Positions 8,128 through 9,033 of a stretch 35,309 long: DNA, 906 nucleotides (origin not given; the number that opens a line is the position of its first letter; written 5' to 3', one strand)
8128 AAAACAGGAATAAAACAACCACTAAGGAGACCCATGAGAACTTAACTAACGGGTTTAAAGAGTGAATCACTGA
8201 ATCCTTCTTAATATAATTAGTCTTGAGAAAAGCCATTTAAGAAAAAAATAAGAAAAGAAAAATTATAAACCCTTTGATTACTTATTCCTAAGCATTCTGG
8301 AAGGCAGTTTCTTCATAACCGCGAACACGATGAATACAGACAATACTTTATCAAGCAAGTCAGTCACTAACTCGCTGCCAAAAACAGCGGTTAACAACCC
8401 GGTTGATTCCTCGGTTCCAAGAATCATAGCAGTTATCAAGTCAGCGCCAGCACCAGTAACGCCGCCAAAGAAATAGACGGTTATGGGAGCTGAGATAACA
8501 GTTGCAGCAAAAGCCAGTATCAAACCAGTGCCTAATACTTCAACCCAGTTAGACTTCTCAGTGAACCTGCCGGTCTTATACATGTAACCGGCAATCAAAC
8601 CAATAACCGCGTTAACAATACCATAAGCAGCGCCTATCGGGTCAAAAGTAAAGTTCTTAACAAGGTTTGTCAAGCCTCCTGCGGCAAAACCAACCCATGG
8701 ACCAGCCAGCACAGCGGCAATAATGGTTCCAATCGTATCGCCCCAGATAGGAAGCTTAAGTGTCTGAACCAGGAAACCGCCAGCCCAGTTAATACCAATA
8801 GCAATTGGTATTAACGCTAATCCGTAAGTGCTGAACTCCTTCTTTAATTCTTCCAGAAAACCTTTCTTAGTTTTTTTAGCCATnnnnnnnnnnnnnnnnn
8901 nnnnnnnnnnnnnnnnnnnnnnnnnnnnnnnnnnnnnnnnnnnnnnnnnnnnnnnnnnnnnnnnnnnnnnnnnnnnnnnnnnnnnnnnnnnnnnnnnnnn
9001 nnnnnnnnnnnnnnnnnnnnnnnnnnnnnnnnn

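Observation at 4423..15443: Two diverged nucleoside-phosphorylase plus ECF-transporter cassettes: candidate dedicated nucleoside uptake and salvage system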

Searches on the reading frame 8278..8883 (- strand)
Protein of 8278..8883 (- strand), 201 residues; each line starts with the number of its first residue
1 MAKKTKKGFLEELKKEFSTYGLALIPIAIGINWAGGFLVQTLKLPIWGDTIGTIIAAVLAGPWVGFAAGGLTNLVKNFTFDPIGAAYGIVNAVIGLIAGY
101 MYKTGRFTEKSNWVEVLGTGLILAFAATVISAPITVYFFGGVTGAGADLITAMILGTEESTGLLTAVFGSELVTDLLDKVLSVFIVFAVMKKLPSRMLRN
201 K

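Call 3: search_protein_families(library=pfam, proteins=[window:8278-8883:-], max_evalue=0.01)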
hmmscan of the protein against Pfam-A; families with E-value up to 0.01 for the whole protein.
window:8278-8883:- (201 aa): 3 families
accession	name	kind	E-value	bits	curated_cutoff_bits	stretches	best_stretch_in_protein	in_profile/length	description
PF12822.12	ECF_trnsprt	-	8.3e-14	52.4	30.7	1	35-189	16-168/169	ECF transporter, substrate-specific component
PF09512.15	ThiW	-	7.7e-06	26.5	30.3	1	53-134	35-115/150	Thiamine-precursor transporter protein (ThiW)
PF07694.17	5TM-5TMR_LYT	-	6.1e-05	23.1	24.6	1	50-129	48-128/169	5TMR of 5TMR-LYT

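Call 4: search_protein_families(library=ncbifam, proteins=[window:8278-8883:-], max_evalue=0.01)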
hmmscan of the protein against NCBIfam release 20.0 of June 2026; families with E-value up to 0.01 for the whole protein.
window:8278-8883:- (201 aa): 3 families
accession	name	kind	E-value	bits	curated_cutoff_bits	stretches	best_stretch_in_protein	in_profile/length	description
NF045596.1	ECF_S_CD3073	equivalog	1.6e-36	125.6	180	1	23-197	2-172/174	CD3073 family putative ECF transporter S component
TIGR02359.1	thiW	equivalog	4.3e-06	26.9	84.35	1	53-143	38-123/160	energy coupling factor transporter S component ThiW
TIGR04518.1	ECF_S_folT_fam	subfamily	0.0014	18.4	60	1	39-138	26-126/163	folate family ECF transporter S component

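Call 11: find_homologous_proteins(query=window:8278-8883:-, max_evalue=0.00001)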
Query window:8278-8883:- (201 aa): 77 proteins with E <= 0.00001 among 2241 candidates.
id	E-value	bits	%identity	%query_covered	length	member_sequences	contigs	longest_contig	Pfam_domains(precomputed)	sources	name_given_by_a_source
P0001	1.0e-120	419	99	100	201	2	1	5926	PF12822.13,PF09512.16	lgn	-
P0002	1.8e-105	369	86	100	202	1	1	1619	PF12822.13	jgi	jgi:energy-coupling factor transport system substrate-specific component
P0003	3.3e-104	365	86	100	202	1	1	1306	PF12822.13,PF07694.18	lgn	-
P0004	2.6e-102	359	81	100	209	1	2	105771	PF12822.13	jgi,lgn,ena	-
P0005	4.0e-100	351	84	99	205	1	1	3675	PF12822.13,PF09512.16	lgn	-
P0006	5.3e-93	328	80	99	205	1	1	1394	PF12822.13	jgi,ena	-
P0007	9.7e-93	327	76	99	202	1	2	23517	PF12822.13,PF09512.16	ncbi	-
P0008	8.8e-92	324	79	96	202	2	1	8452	PF12822.13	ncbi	-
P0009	8.4e-90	318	75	100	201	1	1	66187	PF12822.13,PF09512.16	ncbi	-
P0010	1.3e-62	229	58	95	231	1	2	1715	PF12822.13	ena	-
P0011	7.7e-59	217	57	95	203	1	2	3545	PF12822.13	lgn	-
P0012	2.1e-57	212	54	94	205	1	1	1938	PF12822.13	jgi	jgi:energy-coupling factor transport system substrate-specific component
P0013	3.1e-38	150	45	95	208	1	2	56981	PF12822.13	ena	-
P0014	5.4e-36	142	45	93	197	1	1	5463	PF12822.13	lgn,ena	-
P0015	1.0e-35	141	43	95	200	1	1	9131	PF12822.13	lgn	-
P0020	1.7e-34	137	44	98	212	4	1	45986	PF12822.13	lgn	-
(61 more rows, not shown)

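Call 15: find_related_loci(query=A2, collection=genome_contigs, flank=8000)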
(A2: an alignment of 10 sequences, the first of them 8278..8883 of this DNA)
Query A2 (201 aa) in genome_contigs; peptide patterns used: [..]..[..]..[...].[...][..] (x = any residue, [..] = any of these).
355 stretches matched a pattern; 280 encode a relative of the query (tblastn E <= 1e-3); the best 80 are kept; 80 distinct loci.
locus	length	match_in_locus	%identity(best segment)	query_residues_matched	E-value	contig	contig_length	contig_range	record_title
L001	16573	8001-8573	55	11-201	5e-68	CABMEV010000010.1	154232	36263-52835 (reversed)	uncultured archaeon isolate LFW-252_1 genome assembly, contig: LFW2521_6, whole genome shotgun sequence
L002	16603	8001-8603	55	3-200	5e-61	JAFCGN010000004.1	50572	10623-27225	Candidatus Parvarchaeota archaeon isolate Meg22_810_Bin_165 Meg22_810_Bin_165_scaffold_1107, whole genome shotgun sequen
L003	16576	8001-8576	51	7-196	5e-55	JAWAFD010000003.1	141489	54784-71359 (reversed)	MAG: Candidatus Anstonellales archaeon isolate QQ_201907_bins_61 QQ_201907_bins_61_scaffold_3, whole genome shotgun sequ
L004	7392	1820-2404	49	4-196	6e-50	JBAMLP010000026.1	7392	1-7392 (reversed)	MAG: Candidatus Micrarchaeales archaeon isolate MAG8 ExploCarb_3808S_S2_2229_length_7392_cov_3, whole genome shotgun seq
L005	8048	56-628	46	1-200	2e-46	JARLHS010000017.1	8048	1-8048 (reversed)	MAG: Clostridia bacterium isolate MAG_BO3 MetaBAT2_Bin_3_Oxic_k141_174205, whole genome shotgun sequence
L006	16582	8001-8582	42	1-198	3e-42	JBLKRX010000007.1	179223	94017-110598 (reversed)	Fredinandcohnia humi strain ADAR08_001 NODE_7_length_179223_cov_29.703951, whole genome shotgun sequence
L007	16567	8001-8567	42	3-196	3e-42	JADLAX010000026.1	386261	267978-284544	MAG: Anaerolineae bacterium isolate SJ142 c_000000367257, whole genome shotgun sequence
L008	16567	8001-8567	42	3-196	4e-42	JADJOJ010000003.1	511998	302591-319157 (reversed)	MAG: Candidatus Leptofilum gracile isolate Fred_BAT3C.445 tig00003613-10-5104960, whole genome shotgun sequence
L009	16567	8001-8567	42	3-196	3e-41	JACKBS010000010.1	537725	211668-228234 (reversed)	MAG: Ardenticatenaceae bacterium isolate HK-STAS-CHLO-27 HK-STAS-CHLO-27_10, whole genome shotgun sequence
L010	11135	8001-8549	42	12-200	2e-41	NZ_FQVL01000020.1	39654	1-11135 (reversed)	Seinonella peptonophila strain DSM 44666, whole genome shotgun sequence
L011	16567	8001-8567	43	5-200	4e-40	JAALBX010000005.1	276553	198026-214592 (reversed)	Citrobacter freundii strain M-21 NODE_5_length_276553_cov_83.6858, whole genome shotgun sequence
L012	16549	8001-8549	43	6-197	5e-40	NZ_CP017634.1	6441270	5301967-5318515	Candidatus Formimonas warabiya strain DCMF chromosome, complete genome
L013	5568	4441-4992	42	11-200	2e-39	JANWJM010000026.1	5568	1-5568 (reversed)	MAG: Thermoactinomycetaceae bacterium isolate CRAIB_MAG67 c_000000022642, whole genome shotgun sequence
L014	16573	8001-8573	40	1-196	3e-39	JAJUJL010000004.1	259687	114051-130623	MAG: Chloroflexota bacterium isolate bin116 k141_451728_length_259687_cov_25.7547, whole genome shotgun sequence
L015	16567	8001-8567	42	3-196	6e-39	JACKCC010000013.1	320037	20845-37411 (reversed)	MAG: Ardenticatenaceae bacterium isolate HK-STAS-CHLO-37 HK-STAS-CHLO-37_13, whole genome shotgun sequence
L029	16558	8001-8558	38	3-197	6e-37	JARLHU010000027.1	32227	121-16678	MAG: Desulfosporosinus sp. isolate MAG_BO167 MetaBAT2_Bin_167_sub_Oxic_k141_232622, whole genome shotgun sequence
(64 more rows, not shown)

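Call 32: find_encoding_contigs(protein=P0009, flank=10000, max_places=3)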
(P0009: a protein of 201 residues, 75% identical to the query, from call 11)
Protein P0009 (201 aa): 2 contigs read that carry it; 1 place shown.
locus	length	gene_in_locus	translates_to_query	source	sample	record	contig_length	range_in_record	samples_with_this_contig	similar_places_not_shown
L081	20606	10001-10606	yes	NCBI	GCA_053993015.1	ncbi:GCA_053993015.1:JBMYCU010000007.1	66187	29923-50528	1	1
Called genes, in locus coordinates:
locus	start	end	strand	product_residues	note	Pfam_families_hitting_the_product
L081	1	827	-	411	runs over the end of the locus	PF04055:Radical_SAM, PF17884:DUF5591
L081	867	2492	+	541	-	PF01702:TGT, PF14810:TGT_C2, PF01472:PUA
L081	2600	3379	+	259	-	PF09754:PAC2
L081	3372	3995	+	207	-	PF00702:Hydrolase, PF12710:HAD (faint), PF13419:HAD_2, PF13242:Hydrolase_like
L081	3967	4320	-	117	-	-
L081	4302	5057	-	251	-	PF09335:VTT_dom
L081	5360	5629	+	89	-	-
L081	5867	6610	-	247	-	-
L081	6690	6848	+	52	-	-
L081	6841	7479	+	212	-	PF00561:Abhydrolase_1 (faint), PF20408:Abhydrolase_11 (faint), PF00326:Peptidase_S9 (weak), PF12146:Hydrolase_4 (faint)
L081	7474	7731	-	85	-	PF05239:PRC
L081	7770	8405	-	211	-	PF02163:Peptidase_M50 (weak)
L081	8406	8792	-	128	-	PF00882:Zn_dep_PLPC (weak), PF04307:YdjM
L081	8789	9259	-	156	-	-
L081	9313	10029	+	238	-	PF01048:PNP_UDP_1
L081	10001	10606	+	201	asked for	PF09512:ThiW (weak), PF12822:ECF_trnsprt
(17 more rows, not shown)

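Call 33: find_encoding_contigs(protein=P0004, flank=10000, max_places=3)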
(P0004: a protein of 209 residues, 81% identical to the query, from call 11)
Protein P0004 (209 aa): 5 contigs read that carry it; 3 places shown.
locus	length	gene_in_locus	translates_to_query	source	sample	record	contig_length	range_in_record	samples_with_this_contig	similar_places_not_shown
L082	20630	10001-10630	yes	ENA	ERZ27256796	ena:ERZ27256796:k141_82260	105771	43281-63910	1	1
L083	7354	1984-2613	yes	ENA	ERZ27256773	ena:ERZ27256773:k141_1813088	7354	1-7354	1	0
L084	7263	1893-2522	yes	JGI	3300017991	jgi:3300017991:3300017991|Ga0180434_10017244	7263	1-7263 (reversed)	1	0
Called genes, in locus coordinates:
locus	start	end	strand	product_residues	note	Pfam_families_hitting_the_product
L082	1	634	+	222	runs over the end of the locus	PF03959:FSH1 (faint), PF12146:Hydrolase_4 (faint), PF20408:Abhydrolase_11 (faint), PF00561:Abhydrolase_1 (weak), PF05728:UPF0227 (weak), PF00326:Peptidase_S9 (faint)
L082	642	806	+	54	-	-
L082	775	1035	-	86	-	PF05239:PRC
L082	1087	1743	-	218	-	PF02163:Peptidase_M50 (weak)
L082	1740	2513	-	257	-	PF00882:Zn_dep_PLPC (weak), PF04307:YdjM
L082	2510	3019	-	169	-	PF02163:Peptidase_M50 (faint)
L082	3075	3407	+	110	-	-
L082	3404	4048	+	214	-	PF00588:SpoU_methylase, PF09936:Methyltrn_RNA_4 (faint)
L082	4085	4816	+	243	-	PF01048:PNP_UDP_1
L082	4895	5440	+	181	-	PF12822:ECF_trnsprt (weak)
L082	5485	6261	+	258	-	PF02361:CbiQ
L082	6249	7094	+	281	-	PF00005:ABC_tran, PF13304:AAA_21 (faint)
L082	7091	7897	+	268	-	PF02463:SMC_N (weak), PF13175:AAA_15 (weak), PF00005:ABC_tran, PF13304:AAA_21 (faint)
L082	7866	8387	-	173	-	PF00881:Nitroreductase, PF14512:TM1586_NiRdase (weak), PF00881:Nitroreductase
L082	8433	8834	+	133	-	PF00892:EamA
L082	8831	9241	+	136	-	PF00892:EamA, PF06800:Sugar_transport (weak), PF14102:Caps_synth_CapC (weak)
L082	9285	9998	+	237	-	PF01048:PNP_UDP_1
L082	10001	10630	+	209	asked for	PF12822:ECF_trnsprt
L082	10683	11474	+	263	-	PF02361:CbiQ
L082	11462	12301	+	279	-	PF00005:ABC_tran, PF02463:SMC_N (faint), PF13304:AAA_21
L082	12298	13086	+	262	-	PF00005:ABC_tran, PF13304:AAA_21 (faint)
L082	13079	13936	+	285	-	PF00294:PfkB, PF08543:Phos_pyr_kin (weak)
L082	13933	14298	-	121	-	PF02643:DUF192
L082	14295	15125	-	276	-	PF01875:Memo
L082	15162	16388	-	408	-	-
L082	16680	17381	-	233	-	PF00318:Ribosomal_S2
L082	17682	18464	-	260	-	PF01138:RNase_PH, PF03725:RNase_PH_C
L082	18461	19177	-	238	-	PF01138:RNase_PH, PF03725:RNase_PH_C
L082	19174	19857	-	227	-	PF22625:ECR1_N_2, PF14382:ECR1_N (weak), PF21262:RRP40_S1 (weak), PF21266:S1_RRP4, PF00013:KH_1 (weak), PF15985:KH_6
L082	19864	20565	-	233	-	PF01172:SBDS_N, PF00679:EFG_C (faint), PF09377:SBDS_domain_II, PF20268:SBDS_C (weak)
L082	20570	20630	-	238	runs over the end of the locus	PF10584:Proteasome_A_N, PF00227:Proteasome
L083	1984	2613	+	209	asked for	PF12822:ECF_trnsprt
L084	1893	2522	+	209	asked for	PF12822:ECF_trnsprt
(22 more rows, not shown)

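Call 51: predict_structure(alignment_id=A3)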
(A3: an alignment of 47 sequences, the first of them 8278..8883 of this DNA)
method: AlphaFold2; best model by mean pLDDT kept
length: 201 residues; sequences in the alignment: 47
mean_pLDDT: 88.5   pTM: 0.86
mean pLDDT of the five models: 88.5, 88.0, 87.8, 87.5, 87.4
residues with pLDDT >= 90: 122; 70-90: 58; 50-70: 20; < 50: 1
segments of 3 or more residues with pLDDT < 50: none
pLDDT, mean of each block of 10 residues (from residue 1): 69 91 97 93 89 97 97 92 88 98 94 97 96 86 68 69 78 91 97 85 58
secondary structure, 60 per line:
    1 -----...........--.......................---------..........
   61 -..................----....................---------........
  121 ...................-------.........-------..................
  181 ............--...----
elements in order: H6-16 H19-41 H51-60 H62-79 H84-103 H113-139 H147-155 H163-192

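Call 61: fold_search(model_id=the predicted structure, library=pdb)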
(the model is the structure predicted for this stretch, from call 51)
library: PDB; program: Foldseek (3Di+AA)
matches with E <= 10: 133; with E <= 0.001: 0
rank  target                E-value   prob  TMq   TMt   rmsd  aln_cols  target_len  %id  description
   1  5kbw_B                3.0e-02  1.00  0.57  0.65   5.1       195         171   19  Crystal structure of TmRibU, the riboflavin-binding S subunit from the Thermotoga maritima ECF transporter (released 2016-06-29)
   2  7nnt_C                3.2e-02  1.00  0.61  0.71   3.6       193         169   16  Cryo-EM structure of the folate-specific ECF transporter complex in DDM micelles (released 2021-08-18)
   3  5jsz_C                3.6e-02  1.00  0.61  0.72   3.6       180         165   17  Folate ECF transporter: apo state (released 2016-05-18)
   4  4tkr_A                4.0e-02  1.00  0.47  0.50   6.7       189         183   17  Native-SAD phasing for ThiT from Listeria monocytogenes serovar. (released 2014-06-18)
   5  4huq_S                4.5e-02  1.00  0.58  0.69   5.2       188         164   11  Crystal Structure of a transporter (released 2013-04-17)
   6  5kc0                  7.1e-02  1.00  0.49  0.57   6.2       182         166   18  Crystal structure of TmRibU, hexagonal crystal form (released 2016-06-29)
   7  5kbw_A                7.4e-02  1.00  0.54  0.62   5.9       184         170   17  Crystal structure of TmRibU, the riboflavin-binding S subunit from the Thermotoga maritima ECF transporter (released 2016-06-29)
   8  4rfs_S                1.0e-01  1.00  0.57  0.61   5.5       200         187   19  Structure of a pantothenate energy coupling factor transporter (released 2014-12-24)
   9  4tkr_B                1.2e-01  1.00  0.54  0.57   5.0       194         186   15  Native-SAD phasing for ThiT from Listeria monocytogenes serovar. (released 2014-06-18)
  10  5kc4_E                1.4e-01  1.00  0.59  0.70   4.7       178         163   18  Structure of TmRibU, orthorhombic crystal form (released 2016-06-29)
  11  4z7f_C                1.4e-01  1.00  0.60  0.71   3.7       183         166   16  Crystal structure of FolT bound with folic acid (released 2015-07-29)
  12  4muu_A                1.4e-01  1.00  0.60  0.66   4.6       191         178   12  Structure of ThiT with pyrithiamine bound (released 2014-09-17)
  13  3rlb_A                1.7e-01  1.00  0.56  0.63   4.7       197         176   11  Crystal structure at 2.0 A of the S-component for thiamin from an ECF-type ABC transporter (released 2011-06-29)
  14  5d3m_C                1.8e-01  0.99  0.51  0.60   6.6       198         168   17  Folate ECF transporter: AMPPNP bound state (released 2016-04-06)
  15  3rlb_B                3.3e-01  1.00  0.60  0.67   4.6       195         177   11  Crystal structure at 2.0 A of the S-component for thiamin from an ECF-type ABC transporter (released 2011-06-29)
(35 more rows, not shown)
